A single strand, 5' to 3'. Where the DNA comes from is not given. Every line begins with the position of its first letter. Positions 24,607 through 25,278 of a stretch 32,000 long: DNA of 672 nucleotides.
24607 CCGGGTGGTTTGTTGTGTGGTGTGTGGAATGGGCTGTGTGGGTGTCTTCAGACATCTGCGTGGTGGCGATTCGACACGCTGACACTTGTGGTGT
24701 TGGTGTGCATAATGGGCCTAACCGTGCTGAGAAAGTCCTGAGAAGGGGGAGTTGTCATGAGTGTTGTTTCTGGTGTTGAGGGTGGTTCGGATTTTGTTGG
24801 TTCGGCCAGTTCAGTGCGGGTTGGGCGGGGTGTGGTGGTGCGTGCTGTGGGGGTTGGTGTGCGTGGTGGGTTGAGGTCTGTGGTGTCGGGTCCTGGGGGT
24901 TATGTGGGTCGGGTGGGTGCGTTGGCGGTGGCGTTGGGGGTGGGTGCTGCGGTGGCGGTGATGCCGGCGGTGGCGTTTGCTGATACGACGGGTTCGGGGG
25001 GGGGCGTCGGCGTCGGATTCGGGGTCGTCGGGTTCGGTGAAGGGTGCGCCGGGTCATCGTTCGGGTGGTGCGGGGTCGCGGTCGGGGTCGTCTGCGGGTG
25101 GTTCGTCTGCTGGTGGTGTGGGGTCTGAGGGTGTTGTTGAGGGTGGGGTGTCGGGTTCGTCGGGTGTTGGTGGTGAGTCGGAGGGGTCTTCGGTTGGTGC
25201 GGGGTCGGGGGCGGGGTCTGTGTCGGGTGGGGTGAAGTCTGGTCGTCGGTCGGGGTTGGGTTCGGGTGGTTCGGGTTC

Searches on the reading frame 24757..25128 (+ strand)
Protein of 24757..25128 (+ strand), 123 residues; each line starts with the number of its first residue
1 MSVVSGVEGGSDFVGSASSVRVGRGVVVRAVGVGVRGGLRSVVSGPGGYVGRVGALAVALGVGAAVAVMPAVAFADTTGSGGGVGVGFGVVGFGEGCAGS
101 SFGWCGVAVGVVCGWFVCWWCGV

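Call 12: find_encoding_contigs(protein=window:24757-25128:+, flank=10000, max_places=10)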
Protein window:24757-25128:+ (123 aa): no gene with exactly this product is on record in the collection.
